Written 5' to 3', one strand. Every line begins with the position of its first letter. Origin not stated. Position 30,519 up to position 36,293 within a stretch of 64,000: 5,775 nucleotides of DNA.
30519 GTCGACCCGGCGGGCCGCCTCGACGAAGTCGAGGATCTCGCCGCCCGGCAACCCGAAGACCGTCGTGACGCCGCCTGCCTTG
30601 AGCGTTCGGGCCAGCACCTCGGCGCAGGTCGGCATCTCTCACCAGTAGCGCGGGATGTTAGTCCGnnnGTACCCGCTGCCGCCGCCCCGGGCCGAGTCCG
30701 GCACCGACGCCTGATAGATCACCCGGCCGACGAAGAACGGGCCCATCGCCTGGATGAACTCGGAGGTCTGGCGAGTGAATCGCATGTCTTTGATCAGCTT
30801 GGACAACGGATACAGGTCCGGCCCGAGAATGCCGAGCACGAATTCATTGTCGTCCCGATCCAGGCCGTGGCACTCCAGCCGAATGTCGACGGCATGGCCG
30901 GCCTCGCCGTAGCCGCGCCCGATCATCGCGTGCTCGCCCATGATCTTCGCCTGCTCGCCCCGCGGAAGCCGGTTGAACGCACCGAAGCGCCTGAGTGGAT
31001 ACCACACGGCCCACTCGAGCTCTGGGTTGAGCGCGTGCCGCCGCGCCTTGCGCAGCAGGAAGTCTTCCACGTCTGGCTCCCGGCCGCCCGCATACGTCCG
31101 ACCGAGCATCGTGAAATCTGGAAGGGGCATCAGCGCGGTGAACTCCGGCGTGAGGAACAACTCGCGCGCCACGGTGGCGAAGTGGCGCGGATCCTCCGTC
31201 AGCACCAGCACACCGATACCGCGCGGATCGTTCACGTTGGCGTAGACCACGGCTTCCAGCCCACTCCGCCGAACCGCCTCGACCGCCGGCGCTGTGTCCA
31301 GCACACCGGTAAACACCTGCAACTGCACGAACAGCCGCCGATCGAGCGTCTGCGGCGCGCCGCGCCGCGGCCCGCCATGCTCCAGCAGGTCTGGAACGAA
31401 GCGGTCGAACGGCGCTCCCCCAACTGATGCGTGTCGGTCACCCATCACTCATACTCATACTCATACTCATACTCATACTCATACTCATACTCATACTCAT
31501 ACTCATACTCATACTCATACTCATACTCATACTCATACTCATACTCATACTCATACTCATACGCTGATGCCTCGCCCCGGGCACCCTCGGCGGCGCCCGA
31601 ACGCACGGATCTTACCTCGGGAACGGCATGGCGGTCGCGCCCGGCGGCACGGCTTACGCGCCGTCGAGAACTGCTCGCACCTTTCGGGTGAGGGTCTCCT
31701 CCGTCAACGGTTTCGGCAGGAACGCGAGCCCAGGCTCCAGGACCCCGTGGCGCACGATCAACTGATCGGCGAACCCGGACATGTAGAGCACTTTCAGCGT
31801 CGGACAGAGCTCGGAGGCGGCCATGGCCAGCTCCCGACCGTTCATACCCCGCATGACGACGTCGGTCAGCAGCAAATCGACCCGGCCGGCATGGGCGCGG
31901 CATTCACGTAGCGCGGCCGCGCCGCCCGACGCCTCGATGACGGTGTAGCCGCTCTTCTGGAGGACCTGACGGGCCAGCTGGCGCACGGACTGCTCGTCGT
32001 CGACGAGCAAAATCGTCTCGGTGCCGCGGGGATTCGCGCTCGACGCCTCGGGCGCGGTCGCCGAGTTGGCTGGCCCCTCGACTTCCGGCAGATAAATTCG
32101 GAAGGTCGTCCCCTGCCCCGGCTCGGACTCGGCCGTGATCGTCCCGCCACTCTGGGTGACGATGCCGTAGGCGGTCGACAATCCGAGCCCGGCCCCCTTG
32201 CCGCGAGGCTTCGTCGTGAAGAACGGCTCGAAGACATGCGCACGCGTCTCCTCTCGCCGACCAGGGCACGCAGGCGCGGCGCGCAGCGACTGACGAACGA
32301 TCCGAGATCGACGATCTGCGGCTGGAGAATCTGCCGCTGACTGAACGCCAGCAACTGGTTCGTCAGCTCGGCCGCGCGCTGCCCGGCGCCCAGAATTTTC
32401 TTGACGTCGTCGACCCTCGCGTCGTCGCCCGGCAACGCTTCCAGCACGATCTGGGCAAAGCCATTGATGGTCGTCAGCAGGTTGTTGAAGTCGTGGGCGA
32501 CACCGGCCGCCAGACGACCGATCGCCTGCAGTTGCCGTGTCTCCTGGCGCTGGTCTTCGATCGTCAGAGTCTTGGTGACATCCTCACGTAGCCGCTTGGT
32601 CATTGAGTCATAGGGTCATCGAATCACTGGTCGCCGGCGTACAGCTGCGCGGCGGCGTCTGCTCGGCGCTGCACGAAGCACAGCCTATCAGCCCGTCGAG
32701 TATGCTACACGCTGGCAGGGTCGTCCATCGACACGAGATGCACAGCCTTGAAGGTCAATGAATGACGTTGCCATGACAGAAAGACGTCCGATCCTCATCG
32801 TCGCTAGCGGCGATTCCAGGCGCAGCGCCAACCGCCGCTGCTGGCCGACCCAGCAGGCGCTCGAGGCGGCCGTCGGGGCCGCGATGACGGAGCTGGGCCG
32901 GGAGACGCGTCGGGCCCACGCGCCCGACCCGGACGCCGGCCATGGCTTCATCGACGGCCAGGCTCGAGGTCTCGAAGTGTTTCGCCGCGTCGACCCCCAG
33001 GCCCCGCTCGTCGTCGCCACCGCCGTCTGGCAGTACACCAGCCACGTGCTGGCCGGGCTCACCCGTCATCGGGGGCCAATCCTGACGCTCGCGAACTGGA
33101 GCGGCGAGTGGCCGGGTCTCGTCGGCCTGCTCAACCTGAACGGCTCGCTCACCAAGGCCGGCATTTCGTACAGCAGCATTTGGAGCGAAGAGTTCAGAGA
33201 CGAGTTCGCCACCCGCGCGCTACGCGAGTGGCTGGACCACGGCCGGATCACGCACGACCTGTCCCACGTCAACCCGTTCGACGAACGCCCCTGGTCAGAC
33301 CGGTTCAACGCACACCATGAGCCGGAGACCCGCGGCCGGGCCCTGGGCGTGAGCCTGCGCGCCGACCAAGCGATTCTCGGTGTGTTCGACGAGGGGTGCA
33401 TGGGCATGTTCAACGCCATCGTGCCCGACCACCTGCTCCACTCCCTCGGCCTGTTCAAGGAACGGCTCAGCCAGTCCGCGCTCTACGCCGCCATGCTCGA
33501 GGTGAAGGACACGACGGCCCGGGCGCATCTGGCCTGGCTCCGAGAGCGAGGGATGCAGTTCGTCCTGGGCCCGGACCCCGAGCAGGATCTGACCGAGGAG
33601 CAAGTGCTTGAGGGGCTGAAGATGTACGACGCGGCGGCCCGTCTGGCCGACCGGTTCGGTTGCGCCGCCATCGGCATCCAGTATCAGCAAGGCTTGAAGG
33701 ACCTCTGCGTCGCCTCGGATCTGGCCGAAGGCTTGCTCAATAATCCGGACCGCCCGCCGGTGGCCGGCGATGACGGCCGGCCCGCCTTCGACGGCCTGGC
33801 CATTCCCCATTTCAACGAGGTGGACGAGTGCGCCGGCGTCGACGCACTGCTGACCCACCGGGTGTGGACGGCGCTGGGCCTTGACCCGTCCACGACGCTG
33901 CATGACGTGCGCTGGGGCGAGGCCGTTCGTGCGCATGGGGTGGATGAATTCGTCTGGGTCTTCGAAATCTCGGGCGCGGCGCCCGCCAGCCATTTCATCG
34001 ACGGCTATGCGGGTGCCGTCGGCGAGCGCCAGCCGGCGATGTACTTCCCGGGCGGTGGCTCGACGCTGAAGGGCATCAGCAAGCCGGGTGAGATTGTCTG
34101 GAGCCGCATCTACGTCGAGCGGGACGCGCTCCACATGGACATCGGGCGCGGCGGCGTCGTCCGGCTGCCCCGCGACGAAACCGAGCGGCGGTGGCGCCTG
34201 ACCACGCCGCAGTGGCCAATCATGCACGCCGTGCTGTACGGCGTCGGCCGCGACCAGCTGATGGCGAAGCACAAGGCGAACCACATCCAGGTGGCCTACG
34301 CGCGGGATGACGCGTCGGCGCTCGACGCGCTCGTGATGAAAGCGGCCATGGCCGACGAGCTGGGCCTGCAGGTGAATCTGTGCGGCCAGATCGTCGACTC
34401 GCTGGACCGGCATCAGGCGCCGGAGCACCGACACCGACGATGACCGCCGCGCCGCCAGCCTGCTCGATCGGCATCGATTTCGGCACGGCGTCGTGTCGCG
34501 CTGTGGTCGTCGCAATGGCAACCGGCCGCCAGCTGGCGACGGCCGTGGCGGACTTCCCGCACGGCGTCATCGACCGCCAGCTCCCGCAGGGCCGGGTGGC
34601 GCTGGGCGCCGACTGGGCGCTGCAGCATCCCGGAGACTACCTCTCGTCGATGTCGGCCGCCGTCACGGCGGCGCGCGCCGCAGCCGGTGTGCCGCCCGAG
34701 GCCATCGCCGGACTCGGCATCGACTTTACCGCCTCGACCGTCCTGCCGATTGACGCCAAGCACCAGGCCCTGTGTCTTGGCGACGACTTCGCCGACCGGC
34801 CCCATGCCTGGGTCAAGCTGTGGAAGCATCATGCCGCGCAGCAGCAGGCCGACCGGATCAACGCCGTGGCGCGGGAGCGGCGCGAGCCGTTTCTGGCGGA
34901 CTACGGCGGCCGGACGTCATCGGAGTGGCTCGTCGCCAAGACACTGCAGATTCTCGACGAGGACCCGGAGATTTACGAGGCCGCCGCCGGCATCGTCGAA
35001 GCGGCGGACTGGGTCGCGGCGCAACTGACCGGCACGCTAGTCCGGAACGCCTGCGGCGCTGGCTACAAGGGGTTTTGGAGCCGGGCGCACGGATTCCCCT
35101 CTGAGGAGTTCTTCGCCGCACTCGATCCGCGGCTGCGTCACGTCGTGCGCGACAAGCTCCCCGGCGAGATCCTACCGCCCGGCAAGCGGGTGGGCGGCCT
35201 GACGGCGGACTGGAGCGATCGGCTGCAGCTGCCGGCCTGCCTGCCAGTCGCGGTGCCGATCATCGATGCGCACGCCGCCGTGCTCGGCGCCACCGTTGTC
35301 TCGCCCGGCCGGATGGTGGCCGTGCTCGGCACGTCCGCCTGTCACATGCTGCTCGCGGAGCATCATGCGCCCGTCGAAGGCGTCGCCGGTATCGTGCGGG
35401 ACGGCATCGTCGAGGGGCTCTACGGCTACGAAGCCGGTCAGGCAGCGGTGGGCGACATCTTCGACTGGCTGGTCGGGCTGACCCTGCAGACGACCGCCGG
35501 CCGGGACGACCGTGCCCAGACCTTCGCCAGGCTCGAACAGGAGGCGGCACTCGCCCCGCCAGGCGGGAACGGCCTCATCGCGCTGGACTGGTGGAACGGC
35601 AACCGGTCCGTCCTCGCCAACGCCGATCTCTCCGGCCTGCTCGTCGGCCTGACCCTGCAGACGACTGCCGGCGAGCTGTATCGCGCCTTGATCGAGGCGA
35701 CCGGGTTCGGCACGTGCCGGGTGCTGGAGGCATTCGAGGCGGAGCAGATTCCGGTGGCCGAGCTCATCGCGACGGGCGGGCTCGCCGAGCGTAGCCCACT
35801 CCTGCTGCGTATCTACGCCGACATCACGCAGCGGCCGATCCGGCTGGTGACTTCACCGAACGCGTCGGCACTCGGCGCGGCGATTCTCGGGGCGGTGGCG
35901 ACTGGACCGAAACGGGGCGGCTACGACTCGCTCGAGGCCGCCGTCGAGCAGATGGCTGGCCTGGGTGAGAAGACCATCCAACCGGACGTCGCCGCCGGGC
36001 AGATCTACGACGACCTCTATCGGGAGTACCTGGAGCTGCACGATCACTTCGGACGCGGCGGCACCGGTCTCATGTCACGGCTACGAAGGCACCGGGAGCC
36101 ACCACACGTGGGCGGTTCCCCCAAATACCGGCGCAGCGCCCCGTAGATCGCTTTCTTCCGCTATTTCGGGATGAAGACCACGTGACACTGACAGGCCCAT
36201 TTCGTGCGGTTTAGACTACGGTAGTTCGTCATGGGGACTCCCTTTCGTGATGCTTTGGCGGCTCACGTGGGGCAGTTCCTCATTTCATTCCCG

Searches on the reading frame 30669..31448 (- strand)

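Call 51: search_protein_families(library=pfam, proteins=[window:30669-31448:-], max_evalue=0.00001)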
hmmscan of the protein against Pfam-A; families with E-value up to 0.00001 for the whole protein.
window:30669-31448:- (260 aa): 1 family
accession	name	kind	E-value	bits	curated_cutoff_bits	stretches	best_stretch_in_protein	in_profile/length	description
PF06778.18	Chlor_dismutase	-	1.4e-12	48.1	25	1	140-243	91-188/189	Chlorite dismutase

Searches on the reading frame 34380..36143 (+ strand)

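Call 52: search_protein_families(library=pfam, proteins=[window:34380-36143:+], max_evalue=0.00001)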
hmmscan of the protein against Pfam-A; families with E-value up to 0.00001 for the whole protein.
window:34380-36143:+ (588 aa): 2 families
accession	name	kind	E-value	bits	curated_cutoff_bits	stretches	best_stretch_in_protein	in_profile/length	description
PF02782.22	FGGY_C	-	6.6e-43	147.2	27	1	313-507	2-197/198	FGGY family of carbohydrate kinases, C-terminal domain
PF00370.27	FGGY_N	-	9.1e-08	32.4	28.8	1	30-303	3-245/245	FGGY family of carbohydrate kinases, N-terminal domain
